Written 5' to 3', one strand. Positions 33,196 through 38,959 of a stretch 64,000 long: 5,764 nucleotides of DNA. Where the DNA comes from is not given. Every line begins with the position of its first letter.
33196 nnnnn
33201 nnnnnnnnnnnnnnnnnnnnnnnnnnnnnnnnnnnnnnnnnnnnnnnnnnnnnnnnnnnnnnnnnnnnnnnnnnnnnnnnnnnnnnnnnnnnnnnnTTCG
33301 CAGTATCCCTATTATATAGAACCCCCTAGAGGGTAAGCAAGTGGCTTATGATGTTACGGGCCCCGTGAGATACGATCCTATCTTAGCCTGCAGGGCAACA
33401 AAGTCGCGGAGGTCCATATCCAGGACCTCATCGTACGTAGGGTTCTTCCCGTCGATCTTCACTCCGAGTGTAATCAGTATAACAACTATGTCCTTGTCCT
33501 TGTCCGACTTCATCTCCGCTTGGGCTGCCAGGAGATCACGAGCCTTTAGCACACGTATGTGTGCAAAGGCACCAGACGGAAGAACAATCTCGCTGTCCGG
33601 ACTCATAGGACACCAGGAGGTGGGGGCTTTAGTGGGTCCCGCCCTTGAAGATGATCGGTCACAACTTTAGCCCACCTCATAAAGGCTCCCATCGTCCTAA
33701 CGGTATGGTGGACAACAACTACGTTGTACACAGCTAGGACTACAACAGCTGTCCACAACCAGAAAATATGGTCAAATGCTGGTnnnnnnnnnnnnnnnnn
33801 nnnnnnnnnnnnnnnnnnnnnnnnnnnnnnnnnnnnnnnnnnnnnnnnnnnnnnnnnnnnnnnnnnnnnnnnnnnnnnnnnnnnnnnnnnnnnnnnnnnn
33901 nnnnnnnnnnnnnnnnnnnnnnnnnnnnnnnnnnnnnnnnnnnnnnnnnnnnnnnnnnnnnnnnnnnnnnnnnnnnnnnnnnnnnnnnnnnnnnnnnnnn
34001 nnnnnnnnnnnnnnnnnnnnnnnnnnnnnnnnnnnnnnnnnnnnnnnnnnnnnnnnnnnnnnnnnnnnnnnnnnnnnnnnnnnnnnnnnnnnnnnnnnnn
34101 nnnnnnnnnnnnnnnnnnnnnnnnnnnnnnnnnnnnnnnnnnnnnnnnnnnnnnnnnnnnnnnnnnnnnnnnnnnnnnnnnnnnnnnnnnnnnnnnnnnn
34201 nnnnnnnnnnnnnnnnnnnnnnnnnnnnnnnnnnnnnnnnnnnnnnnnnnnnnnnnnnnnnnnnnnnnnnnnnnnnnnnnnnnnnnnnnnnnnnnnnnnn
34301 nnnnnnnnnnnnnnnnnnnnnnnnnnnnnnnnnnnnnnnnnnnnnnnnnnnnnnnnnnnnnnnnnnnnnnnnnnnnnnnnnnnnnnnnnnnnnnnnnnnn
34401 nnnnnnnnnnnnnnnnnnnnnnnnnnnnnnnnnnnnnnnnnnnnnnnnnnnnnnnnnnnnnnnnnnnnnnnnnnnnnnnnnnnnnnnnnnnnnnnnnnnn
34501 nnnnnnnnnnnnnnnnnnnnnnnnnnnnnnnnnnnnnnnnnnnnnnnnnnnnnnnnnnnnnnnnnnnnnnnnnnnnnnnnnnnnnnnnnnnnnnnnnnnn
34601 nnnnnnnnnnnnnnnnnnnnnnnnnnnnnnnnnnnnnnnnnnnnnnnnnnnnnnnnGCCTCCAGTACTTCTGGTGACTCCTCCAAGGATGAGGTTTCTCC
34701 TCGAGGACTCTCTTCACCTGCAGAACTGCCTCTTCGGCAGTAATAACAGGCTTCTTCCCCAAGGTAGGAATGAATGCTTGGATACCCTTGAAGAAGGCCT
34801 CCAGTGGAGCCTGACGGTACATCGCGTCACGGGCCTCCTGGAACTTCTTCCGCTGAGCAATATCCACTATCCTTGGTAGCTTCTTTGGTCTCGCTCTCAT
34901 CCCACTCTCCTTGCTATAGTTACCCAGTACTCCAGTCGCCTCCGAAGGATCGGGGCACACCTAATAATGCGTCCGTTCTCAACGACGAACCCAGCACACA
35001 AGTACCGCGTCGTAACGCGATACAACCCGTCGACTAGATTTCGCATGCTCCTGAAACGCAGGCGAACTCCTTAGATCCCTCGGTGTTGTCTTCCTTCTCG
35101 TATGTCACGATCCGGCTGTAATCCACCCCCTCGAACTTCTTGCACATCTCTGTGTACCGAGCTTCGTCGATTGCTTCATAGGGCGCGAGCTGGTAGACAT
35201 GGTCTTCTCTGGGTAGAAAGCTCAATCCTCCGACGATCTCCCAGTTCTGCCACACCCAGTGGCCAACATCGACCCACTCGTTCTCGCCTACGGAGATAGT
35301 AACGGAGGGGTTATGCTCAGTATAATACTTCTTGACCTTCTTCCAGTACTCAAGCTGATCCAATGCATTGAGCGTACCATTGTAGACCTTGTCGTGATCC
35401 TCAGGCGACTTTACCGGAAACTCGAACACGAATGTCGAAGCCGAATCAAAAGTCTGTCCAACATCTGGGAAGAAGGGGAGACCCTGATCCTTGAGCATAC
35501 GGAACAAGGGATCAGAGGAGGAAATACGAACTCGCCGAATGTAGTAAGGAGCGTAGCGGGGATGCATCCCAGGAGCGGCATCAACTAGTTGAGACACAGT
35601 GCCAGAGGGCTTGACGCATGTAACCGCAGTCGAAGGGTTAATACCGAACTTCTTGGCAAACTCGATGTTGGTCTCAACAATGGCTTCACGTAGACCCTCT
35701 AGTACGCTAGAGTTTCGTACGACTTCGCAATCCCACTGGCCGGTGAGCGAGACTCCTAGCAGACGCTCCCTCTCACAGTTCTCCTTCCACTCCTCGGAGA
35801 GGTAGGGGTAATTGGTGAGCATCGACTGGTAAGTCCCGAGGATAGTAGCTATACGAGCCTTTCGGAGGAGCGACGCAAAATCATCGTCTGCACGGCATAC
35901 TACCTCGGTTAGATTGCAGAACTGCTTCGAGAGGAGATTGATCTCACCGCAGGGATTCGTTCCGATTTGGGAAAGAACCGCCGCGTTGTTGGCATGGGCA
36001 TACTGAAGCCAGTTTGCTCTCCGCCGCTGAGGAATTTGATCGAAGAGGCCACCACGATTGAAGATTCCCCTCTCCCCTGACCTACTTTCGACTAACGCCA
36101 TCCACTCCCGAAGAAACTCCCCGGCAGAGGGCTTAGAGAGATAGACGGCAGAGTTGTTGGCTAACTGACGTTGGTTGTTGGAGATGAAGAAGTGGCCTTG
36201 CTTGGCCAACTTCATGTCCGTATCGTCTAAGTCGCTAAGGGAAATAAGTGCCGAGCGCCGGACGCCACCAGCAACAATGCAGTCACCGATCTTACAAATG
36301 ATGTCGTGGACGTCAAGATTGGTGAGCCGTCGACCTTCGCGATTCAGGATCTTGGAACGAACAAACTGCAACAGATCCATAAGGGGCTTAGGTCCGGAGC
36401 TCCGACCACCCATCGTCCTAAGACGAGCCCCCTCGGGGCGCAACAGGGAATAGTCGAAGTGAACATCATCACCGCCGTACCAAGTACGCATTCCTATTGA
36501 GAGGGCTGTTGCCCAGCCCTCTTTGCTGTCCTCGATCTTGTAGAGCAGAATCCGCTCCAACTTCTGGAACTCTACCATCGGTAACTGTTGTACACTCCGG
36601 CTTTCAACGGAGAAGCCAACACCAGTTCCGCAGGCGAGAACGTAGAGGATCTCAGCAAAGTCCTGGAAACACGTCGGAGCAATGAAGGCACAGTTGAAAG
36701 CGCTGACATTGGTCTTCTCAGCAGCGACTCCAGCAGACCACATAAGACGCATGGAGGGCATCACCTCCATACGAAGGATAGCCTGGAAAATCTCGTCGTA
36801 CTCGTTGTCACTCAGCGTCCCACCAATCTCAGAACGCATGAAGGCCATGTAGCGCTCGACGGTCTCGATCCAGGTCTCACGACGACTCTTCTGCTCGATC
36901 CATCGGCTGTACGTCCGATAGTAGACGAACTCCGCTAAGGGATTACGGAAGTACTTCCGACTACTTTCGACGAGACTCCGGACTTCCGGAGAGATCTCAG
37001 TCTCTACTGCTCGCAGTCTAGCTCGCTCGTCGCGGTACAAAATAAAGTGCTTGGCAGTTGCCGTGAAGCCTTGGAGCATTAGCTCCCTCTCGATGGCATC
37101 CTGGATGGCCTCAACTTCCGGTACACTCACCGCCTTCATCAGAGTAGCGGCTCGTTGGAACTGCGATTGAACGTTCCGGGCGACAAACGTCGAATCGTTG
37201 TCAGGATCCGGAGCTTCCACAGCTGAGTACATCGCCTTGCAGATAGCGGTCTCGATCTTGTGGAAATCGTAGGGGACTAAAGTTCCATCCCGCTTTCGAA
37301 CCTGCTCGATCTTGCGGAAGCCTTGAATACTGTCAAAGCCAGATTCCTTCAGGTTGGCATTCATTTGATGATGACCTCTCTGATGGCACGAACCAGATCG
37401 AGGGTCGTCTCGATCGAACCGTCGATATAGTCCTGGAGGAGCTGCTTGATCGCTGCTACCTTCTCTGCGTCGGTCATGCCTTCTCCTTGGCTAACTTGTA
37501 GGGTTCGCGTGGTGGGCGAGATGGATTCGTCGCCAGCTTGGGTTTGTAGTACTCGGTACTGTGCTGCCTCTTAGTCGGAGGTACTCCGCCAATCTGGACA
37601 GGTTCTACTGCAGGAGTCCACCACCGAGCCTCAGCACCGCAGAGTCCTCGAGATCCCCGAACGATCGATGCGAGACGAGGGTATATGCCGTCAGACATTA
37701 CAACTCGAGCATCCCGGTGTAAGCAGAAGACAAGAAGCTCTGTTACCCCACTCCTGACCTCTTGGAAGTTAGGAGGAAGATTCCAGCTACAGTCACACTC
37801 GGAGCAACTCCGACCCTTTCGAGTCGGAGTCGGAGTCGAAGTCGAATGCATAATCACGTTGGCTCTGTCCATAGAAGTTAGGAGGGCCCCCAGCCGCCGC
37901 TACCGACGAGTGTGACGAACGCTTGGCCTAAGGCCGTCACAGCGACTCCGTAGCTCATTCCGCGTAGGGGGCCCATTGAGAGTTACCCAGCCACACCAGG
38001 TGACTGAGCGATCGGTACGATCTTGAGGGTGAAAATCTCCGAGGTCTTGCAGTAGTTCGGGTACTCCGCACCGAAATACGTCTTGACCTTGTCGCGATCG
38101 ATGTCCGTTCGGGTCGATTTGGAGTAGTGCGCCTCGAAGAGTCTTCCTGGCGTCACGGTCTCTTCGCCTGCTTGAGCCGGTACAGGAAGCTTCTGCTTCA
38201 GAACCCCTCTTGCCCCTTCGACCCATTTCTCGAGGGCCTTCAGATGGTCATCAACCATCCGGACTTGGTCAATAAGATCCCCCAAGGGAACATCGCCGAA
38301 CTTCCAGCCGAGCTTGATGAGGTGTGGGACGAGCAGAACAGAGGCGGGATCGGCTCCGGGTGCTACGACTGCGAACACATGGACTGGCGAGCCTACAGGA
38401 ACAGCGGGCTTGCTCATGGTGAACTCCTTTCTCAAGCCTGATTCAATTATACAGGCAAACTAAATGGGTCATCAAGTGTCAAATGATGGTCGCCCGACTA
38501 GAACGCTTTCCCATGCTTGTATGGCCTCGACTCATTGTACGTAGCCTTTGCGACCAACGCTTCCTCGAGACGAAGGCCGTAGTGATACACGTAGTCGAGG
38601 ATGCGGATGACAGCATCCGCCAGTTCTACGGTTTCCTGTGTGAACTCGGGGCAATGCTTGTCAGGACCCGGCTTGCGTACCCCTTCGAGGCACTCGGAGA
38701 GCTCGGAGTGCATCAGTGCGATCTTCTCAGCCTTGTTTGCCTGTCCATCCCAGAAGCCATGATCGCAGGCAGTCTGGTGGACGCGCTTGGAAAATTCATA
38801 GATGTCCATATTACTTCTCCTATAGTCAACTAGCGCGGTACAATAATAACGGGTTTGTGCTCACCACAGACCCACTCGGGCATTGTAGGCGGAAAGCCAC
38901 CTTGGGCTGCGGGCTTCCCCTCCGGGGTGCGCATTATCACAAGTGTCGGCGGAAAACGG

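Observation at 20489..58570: A roughly 50-bp promoter unit repeated at least 14 times (class I), conserved from about -50 to +10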

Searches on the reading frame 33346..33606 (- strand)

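Call 41: search_protein_families(library=pfam, max_evalue=0.01, proteins=[window:33346-33606:-])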
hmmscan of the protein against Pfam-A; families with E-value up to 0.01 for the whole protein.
window:33346-33606:- (86 aa): 1 family
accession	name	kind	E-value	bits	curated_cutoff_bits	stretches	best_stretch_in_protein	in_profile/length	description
PF10109.15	Phage_TAC_7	-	0.00018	21.9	25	1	17-77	20-75/79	Phage tail assembly chaperone proteins, E, or 41 or 14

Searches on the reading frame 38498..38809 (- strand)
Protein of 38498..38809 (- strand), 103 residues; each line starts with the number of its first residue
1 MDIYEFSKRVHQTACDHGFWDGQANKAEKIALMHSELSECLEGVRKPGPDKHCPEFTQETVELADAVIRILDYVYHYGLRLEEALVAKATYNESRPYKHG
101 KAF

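Call 31: search_protein_families(library=phrogs, max_evalue=0.001, proteins=[window:38498-38809:-])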
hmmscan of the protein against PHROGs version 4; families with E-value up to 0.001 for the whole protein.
window:38498-38809:- (103 aa): 4 families
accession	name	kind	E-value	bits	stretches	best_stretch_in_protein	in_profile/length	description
phrog_3301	-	other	4.9e-26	92.7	1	3-103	50-168/169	pyrophosphatase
phrog_5658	-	other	1.8e-25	91.1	1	6-96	307-406/421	pyrophosphatase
phrog_9236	-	other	1.3e-17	65.2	1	2-83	5-109/191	pyrophosphatase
phrog_6945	-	unknown function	4.9e-13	50.2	1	30-96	189-255/270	-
